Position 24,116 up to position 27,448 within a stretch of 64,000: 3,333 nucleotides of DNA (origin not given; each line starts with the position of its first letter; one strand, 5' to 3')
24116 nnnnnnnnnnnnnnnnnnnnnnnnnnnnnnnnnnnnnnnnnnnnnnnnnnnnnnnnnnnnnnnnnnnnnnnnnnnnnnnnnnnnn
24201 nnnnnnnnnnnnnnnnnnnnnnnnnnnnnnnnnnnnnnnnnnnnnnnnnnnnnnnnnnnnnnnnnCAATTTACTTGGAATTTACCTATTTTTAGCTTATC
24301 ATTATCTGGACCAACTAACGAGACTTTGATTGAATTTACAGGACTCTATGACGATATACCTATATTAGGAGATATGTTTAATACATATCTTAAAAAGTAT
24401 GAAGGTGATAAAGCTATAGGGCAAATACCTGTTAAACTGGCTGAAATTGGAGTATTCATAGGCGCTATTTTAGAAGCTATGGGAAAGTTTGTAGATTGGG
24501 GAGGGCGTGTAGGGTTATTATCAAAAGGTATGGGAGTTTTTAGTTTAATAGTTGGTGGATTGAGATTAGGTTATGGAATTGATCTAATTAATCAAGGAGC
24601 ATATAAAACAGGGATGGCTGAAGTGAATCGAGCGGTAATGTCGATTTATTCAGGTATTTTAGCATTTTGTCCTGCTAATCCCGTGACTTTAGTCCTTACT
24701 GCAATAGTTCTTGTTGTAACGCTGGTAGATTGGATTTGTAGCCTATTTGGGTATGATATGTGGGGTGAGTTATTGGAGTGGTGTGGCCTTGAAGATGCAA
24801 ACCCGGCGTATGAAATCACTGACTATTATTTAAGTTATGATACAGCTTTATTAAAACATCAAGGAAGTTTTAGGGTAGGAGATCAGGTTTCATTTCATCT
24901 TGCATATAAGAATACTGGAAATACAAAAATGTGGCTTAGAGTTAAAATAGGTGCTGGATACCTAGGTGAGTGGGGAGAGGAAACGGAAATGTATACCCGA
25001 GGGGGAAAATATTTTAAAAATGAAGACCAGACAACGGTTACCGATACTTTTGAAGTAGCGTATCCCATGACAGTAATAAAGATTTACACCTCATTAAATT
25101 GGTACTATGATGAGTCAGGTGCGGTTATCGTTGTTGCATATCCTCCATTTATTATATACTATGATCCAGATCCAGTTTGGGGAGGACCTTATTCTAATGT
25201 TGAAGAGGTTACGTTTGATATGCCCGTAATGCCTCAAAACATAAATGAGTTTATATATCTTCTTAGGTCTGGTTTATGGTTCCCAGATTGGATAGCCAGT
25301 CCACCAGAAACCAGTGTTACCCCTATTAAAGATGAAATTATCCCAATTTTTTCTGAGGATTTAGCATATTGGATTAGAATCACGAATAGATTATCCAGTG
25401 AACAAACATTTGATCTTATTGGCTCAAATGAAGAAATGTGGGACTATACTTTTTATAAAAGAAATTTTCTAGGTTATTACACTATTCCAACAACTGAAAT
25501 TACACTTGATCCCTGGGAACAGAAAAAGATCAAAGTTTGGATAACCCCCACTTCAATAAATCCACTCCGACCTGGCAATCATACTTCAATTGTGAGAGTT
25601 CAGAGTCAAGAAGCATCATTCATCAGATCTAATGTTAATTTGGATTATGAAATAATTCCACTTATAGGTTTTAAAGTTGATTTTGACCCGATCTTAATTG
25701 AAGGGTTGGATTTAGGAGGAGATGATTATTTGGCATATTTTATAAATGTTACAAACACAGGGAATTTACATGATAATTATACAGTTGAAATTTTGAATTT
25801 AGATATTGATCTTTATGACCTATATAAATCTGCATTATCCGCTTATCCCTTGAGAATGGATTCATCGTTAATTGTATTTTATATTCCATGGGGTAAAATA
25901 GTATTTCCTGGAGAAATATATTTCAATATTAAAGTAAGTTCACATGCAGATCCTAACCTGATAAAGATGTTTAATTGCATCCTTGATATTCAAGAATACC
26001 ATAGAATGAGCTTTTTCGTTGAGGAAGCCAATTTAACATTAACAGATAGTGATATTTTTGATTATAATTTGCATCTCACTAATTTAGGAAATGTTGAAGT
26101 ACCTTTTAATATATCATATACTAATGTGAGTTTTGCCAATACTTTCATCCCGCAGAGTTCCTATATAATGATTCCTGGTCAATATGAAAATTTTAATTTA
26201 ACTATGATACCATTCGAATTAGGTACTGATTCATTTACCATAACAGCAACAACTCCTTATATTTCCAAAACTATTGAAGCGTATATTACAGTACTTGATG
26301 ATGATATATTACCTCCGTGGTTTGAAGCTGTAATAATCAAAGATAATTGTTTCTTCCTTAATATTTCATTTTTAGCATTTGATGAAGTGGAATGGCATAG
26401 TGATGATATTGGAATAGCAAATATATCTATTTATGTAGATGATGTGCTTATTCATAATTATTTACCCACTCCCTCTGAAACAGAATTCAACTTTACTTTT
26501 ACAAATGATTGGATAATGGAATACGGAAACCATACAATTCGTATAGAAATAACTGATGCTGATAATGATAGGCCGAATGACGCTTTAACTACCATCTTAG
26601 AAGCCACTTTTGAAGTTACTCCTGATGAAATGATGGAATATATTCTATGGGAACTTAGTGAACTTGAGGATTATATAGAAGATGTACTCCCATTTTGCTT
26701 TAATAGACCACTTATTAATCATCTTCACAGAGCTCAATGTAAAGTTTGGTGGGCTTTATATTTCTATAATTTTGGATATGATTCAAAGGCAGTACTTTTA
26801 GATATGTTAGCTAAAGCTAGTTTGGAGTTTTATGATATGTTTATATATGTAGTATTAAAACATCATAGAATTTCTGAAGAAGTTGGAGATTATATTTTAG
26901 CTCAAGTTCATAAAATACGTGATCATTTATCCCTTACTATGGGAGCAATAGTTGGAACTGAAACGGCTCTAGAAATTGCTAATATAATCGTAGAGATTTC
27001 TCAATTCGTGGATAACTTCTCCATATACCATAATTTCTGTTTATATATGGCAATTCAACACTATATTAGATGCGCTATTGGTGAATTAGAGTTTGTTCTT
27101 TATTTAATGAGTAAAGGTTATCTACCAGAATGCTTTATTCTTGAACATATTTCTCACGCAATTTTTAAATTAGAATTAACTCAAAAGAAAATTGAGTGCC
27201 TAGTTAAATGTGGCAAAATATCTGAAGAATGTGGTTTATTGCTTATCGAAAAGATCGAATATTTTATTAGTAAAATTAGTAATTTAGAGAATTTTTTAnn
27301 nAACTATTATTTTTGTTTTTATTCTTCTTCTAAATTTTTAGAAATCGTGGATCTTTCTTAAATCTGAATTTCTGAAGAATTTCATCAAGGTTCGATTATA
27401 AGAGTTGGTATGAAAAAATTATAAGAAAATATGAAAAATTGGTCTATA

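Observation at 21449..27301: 1950-aa surface protein with two large ectodomain-type halves separated by a Gly-rich TM cluster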

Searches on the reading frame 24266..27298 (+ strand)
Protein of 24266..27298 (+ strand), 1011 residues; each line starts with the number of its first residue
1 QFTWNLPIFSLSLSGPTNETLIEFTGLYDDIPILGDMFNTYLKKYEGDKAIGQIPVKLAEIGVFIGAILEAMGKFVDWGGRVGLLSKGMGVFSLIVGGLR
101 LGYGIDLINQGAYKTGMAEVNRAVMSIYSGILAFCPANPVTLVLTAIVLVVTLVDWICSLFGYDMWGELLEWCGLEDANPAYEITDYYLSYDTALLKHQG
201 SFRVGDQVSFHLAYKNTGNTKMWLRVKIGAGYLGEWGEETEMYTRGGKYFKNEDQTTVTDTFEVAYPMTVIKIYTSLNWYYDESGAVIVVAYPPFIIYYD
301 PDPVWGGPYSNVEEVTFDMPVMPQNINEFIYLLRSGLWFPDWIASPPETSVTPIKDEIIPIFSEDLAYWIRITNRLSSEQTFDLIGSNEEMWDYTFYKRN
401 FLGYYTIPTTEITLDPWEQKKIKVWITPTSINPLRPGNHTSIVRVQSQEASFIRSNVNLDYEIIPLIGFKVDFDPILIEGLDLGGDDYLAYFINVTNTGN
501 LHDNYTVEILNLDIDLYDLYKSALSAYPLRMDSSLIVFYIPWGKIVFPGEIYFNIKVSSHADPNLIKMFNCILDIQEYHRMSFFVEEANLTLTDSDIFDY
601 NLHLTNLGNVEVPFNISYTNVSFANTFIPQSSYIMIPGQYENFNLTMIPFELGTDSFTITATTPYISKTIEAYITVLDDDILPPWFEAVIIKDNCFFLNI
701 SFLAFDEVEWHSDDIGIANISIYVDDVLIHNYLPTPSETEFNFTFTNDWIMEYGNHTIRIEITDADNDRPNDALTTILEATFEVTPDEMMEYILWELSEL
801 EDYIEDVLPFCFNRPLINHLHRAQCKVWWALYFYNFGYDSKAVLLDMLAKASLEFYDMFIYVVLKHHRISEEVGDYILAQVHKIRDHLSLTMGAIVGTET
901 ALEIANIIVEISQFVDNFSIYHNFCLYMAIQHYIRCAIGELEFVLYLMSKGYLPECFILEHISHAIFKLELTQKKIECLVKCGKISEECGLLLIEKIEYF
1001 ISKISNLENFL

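Call 40: predict_structure(alignment_id=A2)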
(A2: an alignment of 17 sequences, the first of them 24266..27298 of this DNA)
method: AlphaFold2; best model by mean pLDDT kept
length: 1011 residues; sequences in the alignment: 17
mean_pLDDT: 74.5   pTM: 0.37
mean pLDDT of the five models: 74.5, 74.1, 71.3, 69.9, 68.7
residues with pLDDT >= 90: 47; 70-90: 688; 50-70: 178; < 50: 98
segments of 3 or more residues with pLDDT < 50: 1-8, 13-79, 477-484, 708-713, 767-772
pLDDT, mean of each block of 10 residues (from residue 1): 39 37 31 39 37 41 47 46 60 72 74 80 77 69 67 69 74 77 81 73 86 84 87 78 74 86 83 85 76 71 78 77 83 74 68 82 80 81 81 80 66 83 85 75 81 82 69 60 57 78 81 82 78 80 57 84 76 64 80 68 77 83 77 80 79 73 80 67 65 77 64 60 83 72 79 83 60 65 85 89 84 84 91 78 84 85 76 83 89 87 89 81 74 86 84 73 90 88 83 89 81 58
secondary structure, 60 per line:
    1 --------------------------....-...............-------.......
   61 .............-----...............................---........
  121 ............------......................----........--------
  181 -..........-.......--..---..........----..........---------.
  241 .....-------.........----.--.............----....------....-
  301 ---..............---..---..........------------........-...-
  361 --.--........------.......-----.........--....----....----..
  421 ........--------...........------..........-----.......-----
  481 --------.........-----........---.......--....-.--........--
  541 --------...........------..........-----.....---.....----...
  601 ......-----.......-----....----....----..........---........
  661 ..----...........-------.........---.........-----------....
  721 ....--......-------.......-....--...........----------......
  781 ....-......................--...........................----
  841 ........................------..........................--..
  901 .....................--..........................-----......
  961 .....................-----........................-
elements in order (helices of 4 or more, strands of 3 or more residues): H27-30 H32-46 H54-73 H79-109 H113-132 H139-160 H165-172 E182-191 H193-199 E207-216 E221-230 E240-245 E253-261 E269-281 E286-289 E296-299 E304-317 H326-335 E348-355 E357-359 E366-373 E380-386 E392-400 E403-406 E411-414 E419-428 E437-447 E454-463 E469-475 E489-497 E503-510 E517-520 E523-526 E531-538 E549-559 E566-575 E581-585 E589-593 E598-606 E612-618 E624-627 E632-635 E640-649 E653-662 E667-677 E685-693 E697-705 E717-724 E727-732 E740-746 H748-751 E754-764 E775-784 H786-807 H810-836 H841-864 H871-896 H899-921 H924-949 H955-981 H987-1010

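Call 44: fold_search(model_id=the predicted structure, library=pdb)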
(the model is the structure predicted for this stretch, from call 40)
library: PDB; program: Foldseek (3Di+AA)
matches with E <= 10: 1633; with E <= 0.001: 286
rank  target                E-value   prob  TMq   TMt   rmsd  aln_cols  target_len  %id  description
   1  9ijj_C                2.9e-16  1.00  0.11  0.11  33.6       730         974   10  In situ structure of the central apparatus in mouse sperm axoneme. (released 2025-06-04)
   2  9ijj_4I               9.9e-15  1.00  0.20  0.08  33.1       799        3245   11  In situ structure of the central apparatus in mouse sperm axoneme. (released 2025-06-04)
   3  9ijj_h                2.4e-14  1.00  0.15  0.11  34.5       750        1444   10  In situ structure of the central apparatus in mouse sperm axoneme. (released 2025-06-04)
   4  9ijj_O                1.4e-13  1.00  0.12  0.10  48.6       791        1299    8  In situ structure of the central apparatus in mouse sperm axoneme. (released 2025-06-04)
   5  7sqc_O0               1.7e-13  1.00  0.13  0.12  33.2       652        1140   12  Ciliary C1 central pair apparatus isolated from Chlamydomonas reinhardtii (released 2022-04-13)
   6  7som_D                4.4e-13  1.00  0.12  0.09  29.8       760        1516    8  Ciliary C2 central pair apparatus isolated from Chlamydomonas reinhardtii (released 2022-04-13)
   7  9ijj_4H               6.5e-13  1.00  0.17  0.06  31.2       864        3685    9  In situ structure of the central apparatus in mouse sperm axoneme. (released 2025-06-04)
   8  9ijj_4G               1.8e-12  1.00  0.17  0.06  31.9       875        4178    9  In situ structure of the central apparatus in mouse sperm axoneme. (released 2025-06-04)
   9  9u61_C                2.2e-12  1.00  0.10  0.14  32.5       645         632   10  CP/MBL pathways C3 convertase C4b2a and C3 complex (released 2026-01-14)
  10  7n6g_4C               2.6e-12  1.00  0.14  0.19  35.2       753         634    8  C1 of central pair (released 2022-05-18)
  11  7sqc_2B               4.2e-12  1.00  0.12  0.15  43.9       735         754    9  Ciliary C1 central pair apparatus isolated from Chlamydomonas reinhardtii (released 2022-04-13)
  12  9ijj_P                5.4e-12  1.00  0.13  0.18  23.4       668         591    9  In situ structure of the central apparatus in mouse sperm axoneme. (released 2025-06-04)
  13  7sqc_T1               7.0e-12  1.00  0.15  0.23  18.0       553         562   12  Ciliary C1 central pair apparatus isolated from Chlamydomonas reinhardtii (released 2022-04-13)
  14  7sqc_2A               1.1e-11  1.00  0.12  0.16  35.1       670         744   10  Ciliary C1 central pair apparatus isolated from Chlamydomonas reinhardtii (released 2022-04-13)
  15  9ijj_E                1.6e-11  1.00  0.11  0.20  28.4       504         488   10  In situ structure of the central apparatus in mouse sperm axoneme. (released 2025-06-04)
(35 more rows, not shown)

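Call 72: fold_search(model_id=the predicted structure, library=viral)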
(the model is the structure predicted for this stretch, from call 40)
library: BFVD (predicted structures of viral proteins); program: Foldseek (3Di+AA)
matches with E <= 10: 850; with E <= 0.001: 170
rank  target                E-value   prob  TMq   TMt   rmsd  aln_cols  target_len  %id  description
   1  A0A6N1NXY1            1.0e-15  1.00  0.11  0.11  24.8       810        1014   12  DUF11 domain-containing protein [Tupanvirus soda lake]
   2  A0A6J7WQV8            3.0e-10  1.00  0.16  0.14  25.7       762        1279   10  Uncharacterized protein [uncultured Caudovirales phage]
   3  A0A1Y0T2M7            4.2e-10  1.00  0.11  0.11  36.2       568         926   13  Glycoside hydrolase family 5 domain-containing protein [Pseudomonas phage Skulduggery]
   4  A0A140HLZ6            8.1e-10  1.00  0.10  0.11  32.3       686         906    9  Peptidase S74 domain-containing protein [Bacillus phage Deep Blue]
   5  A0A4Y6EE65            1.8e-09  1.00  0.11  0.17  29.1       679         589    9  Minor tail protein [Microbacterium phage TinyTimothy]
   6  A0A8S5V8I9            2.8e-09  1.00  0.17  0.28  13.8       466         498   10  BACON domain-containing protein [Siphoviridae sp. cttma3]
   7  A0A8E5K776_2          3.0e-09  1.00  0.12  0.12  28.6       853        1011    8  (no name in the UniProt tables at hand)
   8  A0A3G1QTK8            4.2e-09  1.00  0.11  0.14  23.6       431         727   11  Putative cellulase or glycoside hydrolase [Erwinia phage phiEaP8]
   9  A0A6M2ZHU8            4.8e-09  1.00  0.11  0.09  38.2       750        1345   10  Outer capsid protein [Synechococcus phage S-SCSM1]
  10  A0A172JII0            5.4e-09  1.00  0.11  0.12  34.1       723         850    7  Uncharacterized protein [Bacillus phage AR9]
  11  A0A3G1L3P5            7.7e-09  1.00  0.10  0.08  28.9       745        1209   10  BNR repeat domain protein [Synechococcus phage S-CBWM1]
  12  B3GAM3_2              2.2e-08  1.00  0.12  0.14  36.5       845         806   10  AMDV4_2 [uncultured virus]
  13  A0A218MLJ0            2.4e-08  1.00  0.10  0.11  60.6       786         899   10  Uncharacterized protein [uncultured virus]
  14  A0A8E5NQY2            2.7e-08  1.00  0.13  0.11  29.5       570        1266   10  (no name in the UniProt tables at hand)
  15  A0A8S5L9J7            2.8e-08  1.00  0.17  0.15  16.7       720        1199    9  Cellulase [Myoviridae sp. ctPuP5]
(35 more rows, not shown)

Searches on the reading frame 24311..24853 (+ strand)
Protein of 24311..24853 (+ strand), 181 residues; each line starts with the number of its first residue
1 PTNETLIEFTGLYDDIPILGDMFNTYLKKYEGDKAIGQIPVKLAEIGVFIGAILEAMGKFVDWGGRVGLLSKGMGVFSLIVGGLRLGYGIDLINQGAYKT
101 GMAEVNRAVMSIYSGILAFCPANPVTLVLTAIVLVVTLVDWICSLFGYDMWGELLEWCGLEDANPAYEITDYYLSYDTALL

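Call 54: search_protein_representatives(alignment_id=A4)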
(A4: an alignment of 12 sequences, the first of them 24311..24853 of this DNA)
Query: 12 sequences, 181 profile positions. Proteins with E-value up to 0.001 (for the whole library): 8; up to 1e-10: 8; up to 1e-30: 5. The best 8 are listed.
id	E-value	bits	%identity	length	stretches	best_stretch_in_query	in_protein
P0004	2.4e-70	252.6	-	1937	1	1-181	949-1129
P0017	4.7e-57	209.3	-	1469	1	8-181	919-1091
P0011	1.1e-55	204.8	-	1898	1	6-180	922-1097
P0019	8.2e-51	188.9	-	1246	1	7-181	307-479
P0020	1.7e-35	139.0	-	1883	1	40-181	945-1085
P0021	2.2e-25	106.0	-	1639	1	41-179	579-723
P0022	3.1e-16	76.3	-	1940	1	43-176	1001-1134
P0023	3.8e-14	69.5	-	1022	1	64-167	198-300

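Call 71: search_solved_structures(query=A4, max_evalue=10)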
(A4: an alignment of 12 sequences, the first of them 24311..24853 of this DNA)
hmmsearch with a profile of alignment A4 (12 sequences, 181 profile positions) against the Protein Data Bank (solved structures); distinct sequences matched with E-value up to 10: 0.

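Call 75: search_protein_families(library=ncbifam, proteins=[P0020, P0022], max_evalue=0.1)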
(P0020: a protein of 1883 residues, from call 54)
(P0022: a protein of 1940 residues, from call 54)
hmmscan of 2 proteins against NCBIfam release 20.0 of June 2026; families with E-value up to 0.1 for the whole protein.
P0020 (1883 aa): 0 families

P0022 (1940 aa): 1 family
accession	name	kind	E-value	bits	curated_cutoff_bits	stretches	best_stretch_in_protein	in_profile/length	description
NF041740.1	choice_anch_T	equivalog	0.0016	17.7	70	1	1425-1518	145-243/259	choice-of-anchor T family protein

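Call 76: find_encoding_contigs(protein=P0022, flank=8000, max_places=2)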
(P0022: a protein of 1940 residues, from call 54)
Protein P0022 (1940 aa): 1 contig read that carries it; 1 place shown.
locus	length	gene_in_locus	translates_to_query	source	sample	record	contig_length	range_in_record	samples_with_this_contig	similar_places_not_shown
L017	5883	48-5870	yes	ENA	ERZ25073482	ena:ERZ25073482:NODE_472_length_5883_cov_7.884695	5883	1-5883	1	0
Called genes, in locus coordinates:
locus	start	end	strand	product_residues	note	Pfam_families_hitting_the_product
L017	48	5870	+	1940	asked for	-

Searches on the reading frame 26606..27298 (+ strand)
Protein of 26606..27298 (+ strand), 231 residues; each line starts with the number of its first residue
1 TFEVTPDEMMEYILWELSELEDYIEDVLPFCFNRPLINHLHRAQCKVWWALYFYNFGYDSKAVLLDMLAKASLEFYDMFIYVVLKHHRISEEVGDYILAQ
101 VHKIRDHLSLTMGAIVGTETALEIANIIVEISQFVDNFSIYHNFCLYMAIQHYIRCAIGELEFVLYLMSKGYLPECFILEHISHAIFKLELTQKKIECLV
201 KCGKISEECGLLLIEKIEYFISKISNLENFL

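Call 63: find_homologous_proteins(query=A5, max_evalue=0.001)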
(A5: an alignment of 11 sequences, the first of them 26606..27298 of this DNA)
Query A5 (11 sequences) (231 aa, profile of the alignment): 7 proteins with E <= 0.001 among 6553 candidates.
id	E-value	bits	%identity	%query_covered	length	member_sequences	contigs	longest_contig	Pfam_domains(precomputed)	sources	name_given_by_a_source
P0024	8.7e-86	305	78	98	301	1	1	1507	-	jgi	-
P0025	1.9e-84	301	77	99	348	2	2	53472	-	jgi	jgi:hypothetical protein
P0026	4.6e-69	251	18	35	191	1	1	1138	-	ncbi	ncbi:hypothetical protein ES705_49761 [subsurface metagenome]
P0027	3.2e-66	241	26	80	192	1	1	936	-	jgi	-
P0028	1.1e-50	190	30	36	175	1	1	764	-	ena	-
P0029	1.0e-39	155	79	58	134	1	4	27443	-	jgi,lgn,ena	-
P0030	5.0e-16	77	31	21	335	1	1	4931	-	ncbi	ncbi:hypothetical protein ES705_24933 [subsurface metagenome]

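Call 70: search_solved_structures(query=A5, max_evalue=10)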
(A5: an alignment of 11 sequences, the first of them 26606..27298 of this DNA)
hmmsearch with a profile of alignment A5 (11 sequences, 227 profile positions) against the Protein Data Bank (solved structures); distinct sequences matched with E-value up to 10: 5.
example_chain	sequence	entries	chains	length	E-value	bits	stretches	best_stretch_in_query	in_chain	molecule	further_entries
1jsd_B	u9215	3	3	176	0.15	14.9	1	123-199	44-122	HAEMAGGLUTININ (HA2 CHAIN)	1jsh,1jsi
4wt0_B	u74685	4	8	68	0.51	13.2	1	185-225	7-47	Response regulator receiver domain protein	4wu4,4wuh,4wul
4wsz_A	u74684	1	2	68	0.52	13.2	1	185-225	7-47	Response regulator receiver domain protein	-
9h91_T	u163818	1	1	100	0.78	12.6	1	146-202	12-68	50S ribosomal protein L23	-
8e0m_A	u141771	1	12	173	8.4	9.2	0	170-222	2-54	BGL15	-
